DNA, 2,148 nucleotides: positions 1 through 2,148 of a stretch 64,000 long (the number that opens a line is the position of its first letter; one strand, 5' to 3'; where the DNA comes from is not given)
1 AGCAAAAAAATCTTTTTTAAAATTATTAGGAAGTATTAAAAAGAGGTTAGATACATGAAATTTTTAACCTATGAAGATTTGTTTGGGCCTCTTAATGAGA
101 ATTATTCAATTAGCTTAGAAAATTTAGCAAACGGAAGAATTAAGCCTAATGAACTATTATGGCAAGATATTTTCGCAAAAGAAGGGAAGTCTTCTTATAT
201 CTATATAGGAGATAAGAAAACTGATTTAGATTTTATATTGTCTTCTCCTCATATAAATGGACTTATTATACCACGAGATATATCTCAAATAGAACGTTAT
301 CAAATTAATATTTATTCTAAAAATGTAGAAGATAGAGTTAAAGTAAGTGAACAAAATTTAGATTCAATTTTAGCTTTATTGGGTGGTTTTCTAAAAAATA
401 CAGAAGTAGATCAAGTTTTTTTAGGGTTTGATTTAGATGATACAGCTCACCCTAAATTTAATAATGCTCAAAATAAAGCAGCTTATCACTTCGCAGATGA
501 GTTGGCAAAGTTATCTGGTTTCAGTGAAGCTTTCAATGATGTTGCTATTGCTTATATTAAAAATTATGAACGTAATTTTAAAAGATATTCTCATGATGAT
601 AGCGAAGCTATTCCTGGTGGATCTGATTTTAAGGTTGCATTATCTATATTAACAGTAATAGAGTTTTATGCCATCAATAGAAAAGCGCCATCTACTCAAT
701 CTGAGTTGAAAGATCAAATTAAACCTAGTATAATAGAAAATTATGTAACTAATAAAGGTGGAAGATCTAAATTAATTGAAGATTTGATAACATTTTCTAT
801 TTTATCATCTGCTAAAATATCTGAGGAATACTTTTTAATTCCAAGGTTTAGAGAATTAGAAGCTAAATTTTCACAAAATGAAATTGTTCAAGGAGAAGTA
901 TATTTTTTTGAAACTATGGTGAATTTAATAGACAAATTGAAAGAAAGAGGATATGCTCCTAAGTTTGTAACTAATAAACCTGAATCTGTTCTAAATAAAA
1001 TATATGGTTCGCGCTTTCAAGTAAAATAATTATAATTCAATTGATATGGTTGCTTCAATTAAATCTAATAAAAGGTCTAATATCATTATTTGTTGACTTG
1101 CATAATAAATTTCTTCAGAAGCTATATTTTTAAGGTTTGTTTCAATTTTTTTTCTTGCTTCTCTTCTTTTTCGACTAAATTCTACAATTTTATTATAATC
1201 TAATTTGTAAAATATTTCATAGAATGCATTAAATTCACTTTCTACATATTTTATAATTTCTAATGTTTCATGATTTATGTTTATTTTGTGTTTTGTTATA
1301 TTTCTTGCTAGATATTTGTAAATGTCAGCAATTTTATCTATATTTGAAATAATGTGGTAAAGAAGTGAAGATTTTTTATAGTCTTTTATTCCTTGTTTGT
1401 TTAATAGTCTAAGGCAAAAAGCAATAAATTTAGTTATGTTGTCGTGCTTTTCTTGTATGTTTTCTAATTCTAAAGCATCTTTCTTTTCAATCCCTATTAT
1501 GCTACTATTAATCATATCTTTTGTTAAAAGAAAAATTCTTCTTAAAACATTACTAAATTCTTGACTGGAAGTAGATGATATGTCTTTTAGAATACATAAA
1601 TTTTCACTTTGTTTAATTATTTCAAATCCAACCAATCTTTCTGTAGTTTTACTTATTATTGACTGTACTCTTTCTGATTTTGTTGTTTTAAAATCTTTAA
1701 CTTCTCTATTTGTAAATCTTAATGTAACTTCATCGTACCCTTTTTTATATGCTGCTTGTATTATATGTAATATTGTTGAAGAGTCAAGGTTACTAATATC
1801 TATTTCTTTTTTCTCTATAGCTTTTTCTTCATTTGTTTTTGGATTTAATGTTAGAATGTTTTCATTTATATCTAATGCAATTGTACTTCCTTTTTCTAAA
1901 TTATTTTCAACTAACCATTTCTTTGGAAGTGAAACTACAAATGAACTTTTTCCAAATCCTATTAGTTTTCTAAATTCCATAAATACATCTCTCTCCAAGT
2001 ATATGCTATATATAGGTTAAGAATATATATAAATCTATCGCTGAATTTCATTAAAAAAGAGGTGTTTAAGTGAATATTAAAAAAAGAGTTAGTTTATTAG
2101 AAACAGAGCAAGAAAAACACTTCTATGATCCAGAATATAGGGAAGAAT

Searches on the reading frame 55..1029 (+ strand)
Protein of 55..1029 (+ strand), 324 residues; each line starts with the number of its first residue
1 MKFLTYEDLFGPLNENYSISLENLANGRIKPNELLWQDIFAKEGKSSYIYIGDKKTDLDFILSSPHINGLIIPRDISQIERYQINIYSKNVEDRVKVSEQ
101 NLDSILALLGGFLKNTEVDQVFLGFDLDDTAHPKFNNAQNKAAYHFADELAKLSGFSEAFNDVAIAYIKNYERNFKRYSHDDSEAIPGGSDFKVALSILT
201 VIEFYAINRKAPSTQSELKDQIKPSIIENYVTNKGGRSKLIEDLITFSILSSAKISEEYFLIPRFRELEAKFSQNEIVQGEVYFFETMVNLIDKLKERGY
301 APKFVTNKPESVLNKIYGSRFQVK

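Call 50: search_protein_families(library=pfam, proteins=[window:55-1029:+], max_evalue=0.01)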
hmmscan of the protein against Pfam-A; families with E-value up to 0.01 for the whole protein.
window:55-1029:+ (324 aa): 0 families

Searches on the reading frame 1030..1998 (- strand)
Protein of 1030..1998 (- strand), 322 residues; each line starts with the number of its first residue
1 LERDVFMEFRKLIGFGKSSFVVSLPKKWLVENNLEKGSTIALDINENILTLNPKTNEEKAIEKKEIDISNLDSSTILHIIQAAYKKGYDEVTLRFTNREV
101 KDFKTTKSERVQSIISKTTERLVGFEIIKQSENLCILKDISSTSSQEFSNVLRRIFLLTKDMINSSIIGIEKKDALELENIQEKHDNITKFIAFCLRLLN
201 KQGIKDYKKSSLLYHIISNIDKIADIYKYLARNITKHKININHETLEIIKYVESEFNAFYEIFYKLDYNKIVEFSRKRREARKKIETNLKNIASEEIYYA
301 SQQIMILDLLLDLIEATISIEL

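Call 50: search_protein_families(library=pfam, proteins=[window:1030-1998:-], max_evalue=0.01)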
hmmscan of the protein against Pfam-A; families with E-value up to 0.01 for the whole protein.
window:1030-1998:- (322 aa): 1 family
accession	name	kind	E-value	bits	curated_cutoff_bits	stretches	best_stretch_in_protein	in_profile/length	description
PF04014.23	MazE_antitoxin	-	9.6e-05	22.7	24.7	1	17-57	5-46/48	Antidote-toxin recognition MazE, bacterial antitoxin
